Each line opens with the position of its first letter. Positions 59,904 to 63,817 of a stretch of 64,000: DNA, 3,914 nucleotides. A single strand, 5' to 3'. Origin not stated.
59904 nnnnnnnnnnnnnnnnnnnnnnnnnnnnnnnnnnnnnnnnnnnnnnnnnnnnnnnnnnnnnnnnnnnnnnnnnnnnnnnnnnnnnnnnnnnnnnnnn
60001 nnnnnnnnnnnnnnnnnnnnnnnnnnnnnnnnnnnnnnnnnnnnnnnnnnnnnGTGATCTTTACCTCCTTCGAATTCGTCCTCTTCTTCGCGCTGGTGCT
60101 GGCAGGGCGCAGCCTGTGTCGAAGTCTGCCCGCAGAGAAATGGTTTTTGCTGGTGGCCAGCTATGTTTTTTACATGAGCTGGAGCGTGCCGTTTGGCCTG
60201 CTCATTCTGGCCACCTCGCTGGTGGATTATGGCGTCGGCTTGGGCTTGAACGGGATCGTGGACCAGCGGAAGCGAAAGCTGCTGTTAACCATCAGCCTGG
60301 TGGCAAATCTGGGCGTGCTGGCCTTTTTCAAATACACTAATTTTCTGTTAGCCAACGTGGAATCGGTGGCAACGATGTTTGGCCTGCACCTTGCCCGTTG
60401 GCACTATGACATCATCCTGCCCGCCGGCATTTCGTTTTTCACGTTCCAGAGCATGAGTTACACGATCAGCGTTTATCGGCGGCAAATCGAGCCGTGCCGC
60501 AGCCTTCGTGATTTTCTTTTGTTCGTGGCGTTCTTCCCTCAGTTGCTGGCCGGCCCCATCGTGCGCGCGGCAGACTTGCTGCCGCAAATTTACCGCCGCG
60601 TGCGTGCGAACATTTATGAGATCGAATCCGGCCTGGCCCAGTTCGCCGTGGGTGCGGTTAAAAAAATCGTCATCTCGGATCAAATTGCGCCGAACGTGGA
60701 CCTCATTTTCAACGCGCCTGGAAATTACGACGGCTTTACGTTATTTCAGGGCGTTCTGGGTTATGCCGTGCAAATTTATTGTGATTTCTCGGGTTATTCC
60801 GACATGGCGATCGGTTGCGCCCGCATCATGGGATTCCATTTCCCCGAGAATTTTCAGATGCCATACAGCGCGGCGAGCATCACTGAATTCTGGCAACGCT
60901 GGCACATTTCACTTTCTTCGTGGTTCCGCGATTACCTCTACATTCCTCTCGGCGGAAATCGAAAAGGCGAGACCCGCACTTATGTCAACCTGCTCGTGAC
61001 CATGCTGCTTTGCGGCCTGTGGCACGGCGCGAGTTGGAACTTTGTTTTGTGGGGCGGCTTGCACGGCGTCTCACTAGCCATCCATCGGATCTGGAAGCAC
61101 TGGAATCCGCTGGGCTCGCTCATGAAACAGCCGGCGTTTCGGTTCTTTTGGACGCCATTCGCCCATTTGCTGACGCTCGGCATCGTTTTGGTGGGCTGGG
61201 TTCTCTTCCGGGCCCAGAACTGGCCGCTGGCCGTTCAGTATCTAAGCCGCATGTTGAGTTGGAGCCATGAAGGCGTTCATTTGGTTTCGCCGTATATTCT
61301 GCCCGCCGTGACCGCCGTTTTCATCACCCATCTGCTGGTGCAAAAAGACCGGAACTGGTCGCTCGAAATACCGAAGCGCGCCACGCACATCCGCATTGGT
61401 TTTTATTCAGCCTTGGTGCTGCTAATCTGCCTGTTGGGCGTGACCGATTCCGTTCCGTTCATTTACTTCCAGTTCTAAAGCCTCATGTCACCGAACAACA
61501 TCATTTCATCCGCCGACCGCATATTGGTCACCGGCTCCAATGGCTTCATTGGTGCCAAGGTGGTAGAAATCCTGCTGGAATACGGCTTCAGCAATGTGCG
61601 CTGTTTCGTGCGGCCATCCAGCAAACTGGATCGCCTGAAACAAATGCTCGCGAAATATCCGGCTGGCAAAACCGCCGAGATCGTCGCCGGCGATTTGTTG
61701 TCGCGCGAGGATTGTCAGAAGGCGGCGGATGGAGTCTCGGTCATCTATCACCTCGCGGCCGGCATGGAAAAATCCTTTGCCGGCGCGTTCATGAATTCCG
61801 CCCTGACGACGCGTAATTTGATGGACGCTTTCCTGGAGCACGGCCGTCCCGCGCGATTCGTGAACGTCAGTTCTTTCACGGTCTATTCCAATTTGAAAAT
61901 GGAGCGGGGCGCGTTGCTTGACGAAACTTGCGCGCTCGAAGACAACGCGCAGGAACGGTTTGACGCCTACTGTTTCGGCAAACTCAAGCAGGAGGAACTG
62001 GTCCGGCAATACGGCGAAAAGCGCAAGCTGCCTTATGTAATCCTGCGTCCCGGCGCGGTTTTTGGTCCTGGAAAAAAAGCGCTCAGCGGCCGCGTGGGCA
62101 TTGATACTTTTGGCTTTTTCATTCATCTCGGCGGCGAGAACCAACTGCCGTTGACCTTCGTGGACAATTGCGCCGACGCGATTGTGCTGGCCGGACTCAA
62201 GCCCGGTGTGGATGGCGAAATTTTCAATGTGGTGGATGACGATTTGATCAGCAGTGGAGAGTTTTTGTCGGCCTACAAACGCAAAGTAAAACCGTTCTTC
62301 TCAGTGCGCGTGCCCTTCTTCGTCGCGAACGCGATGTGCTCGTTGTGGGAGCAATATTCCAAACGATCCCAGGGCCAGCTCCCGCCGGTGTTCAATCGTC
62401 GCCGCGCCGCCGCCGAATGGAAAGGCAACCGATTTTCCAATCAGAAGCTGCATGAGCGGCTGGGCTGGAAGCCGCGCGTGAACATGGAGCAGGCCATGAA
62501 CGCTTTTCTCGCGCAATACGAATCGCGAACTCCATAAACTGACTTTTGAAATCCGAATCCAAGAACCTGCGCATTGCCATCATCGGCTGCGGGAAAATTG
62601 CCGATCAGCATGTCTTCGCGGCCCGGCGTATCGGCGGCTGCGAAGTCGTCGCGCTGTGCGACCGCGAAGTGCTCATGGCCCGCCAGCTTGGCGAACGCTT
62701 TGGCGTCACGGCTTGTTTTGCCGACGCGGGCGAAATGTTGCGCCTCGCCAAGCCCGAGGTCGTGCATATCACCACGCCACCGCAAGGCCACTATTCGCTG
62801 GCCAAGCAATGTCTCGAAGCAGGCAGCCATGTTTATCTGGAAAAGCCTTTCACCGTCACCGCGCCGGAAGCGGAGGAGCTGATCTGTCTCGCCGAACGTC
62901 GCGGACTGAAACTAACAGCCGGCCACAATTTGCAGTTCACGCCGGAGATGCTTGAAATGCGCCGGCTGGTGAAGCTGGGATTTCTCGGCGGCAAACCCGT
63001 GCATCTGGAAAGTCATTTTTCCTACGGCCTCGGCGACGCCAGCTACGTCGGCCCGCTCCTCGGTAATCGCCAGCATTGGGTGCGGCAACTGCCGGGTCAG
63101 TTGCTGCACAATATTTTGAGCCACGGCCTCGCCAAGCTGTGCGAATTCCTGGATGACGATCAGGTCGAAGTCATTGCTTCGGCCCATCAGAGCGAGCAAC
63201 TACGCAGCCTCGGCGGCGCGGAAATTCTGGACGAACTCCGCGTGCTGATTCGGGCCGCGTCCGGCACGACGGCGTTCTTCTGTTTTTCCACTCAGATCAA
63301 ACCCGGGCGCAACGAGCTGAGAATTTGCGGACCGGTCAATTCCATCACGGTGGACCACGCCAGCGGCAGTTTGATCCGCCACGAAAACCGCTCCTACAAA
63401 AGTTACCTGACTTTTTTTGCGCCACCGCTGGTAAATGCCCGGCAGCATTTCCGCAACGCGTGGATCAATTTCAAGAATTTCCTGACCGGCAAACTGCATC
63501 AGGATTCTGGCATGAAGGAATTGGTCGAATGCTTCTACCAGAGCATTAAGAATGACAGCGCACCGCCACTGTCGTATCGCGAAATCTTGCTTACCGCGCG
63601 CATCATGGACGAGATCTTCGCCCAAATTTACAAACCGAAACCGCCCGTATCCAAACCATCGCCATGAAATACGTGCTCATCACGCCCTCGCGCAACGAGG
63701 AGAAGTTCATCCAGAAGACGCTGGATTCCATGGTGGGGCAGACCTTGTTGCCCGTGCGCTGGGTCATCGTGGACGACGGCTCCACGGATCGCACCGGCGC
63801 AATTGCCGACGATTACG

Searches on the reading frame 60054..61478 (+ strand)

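Call 12: search_protein_families(library=pfam, proteins=[window:60054-61478:+], max_evalue=0.001)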
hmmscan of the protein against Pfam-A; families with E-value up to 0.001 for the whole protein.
window:60054-61478:+ (474 aa): 1 family
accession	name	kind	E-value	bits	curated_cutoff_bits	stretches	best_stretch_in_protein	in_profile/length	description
PF03062.24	MBOAT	-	8.7e-29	101.3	27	1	150-371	80-321/337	MBOAT, membrane-bound O-acyltransferase family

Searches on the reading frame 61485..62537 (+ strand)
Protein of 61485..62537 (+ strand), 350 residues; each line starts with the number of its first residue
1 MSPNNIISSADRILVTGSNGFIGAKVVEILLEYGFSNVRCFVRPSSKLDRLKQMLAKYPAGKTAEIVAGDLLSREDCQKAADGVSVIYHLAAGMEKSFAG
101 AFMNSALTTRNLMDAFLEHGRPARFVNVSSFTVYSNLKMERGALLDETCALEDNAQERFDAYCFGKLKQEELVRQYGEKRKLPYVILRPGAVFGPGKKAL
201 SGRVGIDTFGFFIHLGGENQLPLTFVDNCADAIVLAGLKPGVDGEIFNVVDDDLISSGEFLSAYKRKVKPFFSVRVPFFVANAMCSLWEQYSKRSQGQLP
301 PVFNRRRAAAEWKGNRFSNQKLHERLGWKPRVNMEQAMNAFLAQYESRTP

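Call 12: search_protein_families(library=pfam, proteins=[window:61485-62537:+], max_evalue=0.001)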
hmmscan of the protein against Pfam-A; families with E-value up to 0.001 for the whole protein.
window:61485-62537:+ (350 aa): 8 families
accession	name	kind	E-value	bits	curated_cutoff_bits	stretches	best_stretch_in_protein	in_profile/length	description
PF01370.27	Epimerase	-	4.4e-24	85.7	20.9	1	13-249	1-239/240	NAD dependent epimerase/dehydratase family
PF16363.11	GDP_Man_Dehyd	-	7.7e-19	68.7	27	1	14-194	1-185/332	GDP-mannose 4,6 dehydratase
PF07993.18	NAD_binding_4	-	6.5e-18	65.2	20.1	1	15-216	1-230/258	Male sterility protein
PF13460.12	NAD_binding_10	-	1.7e-17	64.3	27.2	1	17-192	1-146/184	NAD(P)H-binding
PF01073.25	3Beta_HSD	-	6.5e-16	58.6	22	1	14-236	1-228/280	3-beta hydroxysteroid dehydrogenase/isomerase family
PF05368.20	NmrA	-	1.5e-07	31.7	27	1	11-126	3-103/298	NmrA-like family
PF02719.21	Polysacc_synt_2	-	7.1e-07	29.1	20.2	1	13-129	1-127/293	Polysaccharide biosynthesis protein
PF00106.31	adh_short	-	0.0002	21.4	26.6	1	13-85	3-72/195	short chain dehydrogenase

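Call 77: search_protein_families(library=ncbifam, proteins=[window:61485-62537:+], max_evalue=1e-10)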
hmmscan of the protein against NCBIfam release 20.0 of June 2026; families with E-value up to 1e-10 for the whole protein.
window:61485-62537:+ (350 aa): 8 families
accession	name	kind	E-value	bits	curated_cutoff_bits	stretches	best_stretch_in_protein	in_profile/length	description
TIGR03466.1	HpnA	hypoth_equivalog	2.9e-22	79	367.65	1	12-339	2-315/327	hopanoid-associated sugar epimerase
TIGR01746.1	Thioester-redct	subfamily_domain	4.4e-18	65.7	213.35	1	13-307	2-319/371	thioester reductase domain-containing protein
NF042422.1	oxyalk_red_OleD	equivalog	3.3e-15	56.3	580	1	12-341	2-324/329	2-alkyl-3-oxoalkanoate reductase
NF042423.1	oxyalk_red_Shew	equivalog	2.7e-14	53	580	1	7-339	5-329/331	2-alkyl-3-oxoalkanoate reductase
TIGR04180.1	EDH_00030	hypoth_equivalog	3.1e-14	52.8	475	1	13-199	1-182/297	NAD-dependent 4,6-dehydratase LegB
NF005539.0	PRK07201.1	equivalog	5.5e-13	48.5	549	1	13-200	3-185/657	SDR family oxidoreductase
TIGR01181.1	dTDP_gluc_dehyt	equivalog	1.1e-11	44.5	365.1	0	12-196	1-185/321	dTDP-glucose 4,6-dehydratase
NF043036.1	ErythonDh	equivalog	1.8e-11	43.8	325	1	12-190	2-184/321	D-erythronate dehydrogenase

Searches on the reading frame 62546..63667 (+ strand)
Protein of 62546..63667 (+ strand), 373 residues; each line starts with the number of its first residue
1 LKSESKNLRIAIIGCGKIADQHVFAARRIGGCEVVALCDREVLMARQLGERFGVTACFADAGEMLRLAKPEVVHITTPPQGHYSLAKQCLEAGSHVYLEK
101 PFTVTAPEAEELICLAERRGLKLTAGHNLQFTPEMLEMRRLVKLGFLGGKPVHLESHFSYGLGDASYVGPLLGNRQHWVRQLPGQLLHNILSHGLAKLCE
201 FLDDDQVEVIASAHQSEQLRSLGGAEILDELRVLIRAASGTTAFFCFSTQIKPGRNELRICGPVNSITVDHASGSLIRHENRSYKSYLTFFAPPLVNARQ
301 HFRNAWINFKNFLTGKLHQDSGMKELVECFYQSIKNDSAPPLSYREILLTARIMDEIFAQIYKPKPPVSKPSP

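Call 12: search_protein_families(library=pfam, proteins=[window:62546-63667:+], max_evalue=0.001)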
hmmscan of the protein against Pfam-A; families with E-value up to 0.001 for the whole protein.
window:62546-63667:+ (373 aa): 3 families
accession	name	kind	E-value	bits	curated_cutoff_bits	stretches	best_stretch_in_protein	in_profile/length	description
PF01408.29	GFO_IDH_MocA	-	6.6e-25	88.6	24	1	8-127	1-120/120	Oxidoreductase family, NAD-binding Rossmann fold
PF22725.1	GFO_IDH_MocA_C3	-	1.1e-06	29.1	27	1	136-262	2-118/124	GFO/IDH/MocA C-terminal domain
PF03807.23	F420_oxidored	-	0.00072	20.5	21.6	0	9-89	1-79/94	NADP oxidoreductase coenzyme F420-dependent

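Call 77: search_protein_families(library=ncbifam, proteins=[window:62546-63667:+], max_evalue=1e-10)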
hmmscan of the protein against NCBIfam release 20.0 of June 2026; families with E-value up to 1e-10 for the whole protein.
window:62546-63667:+ (373 aa): 5 families
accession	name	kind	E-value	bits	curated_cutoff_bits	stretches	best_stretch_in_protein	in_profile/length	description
TIGR04380.1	myo_inos_iolG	equivalog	1.5e-19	70.1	355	1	8-243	2-225/330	inositol 2-dehydrogenase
NF040723.1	UDP-GlcNAcDh_Arch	equivalog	4.5e-19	69.1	450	1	8-148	1-139/302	UDP-N-acetylglucosamine 3-dehydrogenase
NF008607.0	PRK11579.1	subfamily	3e-17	62.6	330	1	6-159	3-153/346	oxidoreductase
NF007574.0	PRK10206.1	equivalog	1.7e-15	56.9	352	1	56-160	52-155/345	oxidoreductase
NF041392.1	XylDh_Gfo6_Halo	equivalog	3.1e-11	42.7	350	1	4-162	13-174/350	D-xylose 1-dehydrogenase Gfo6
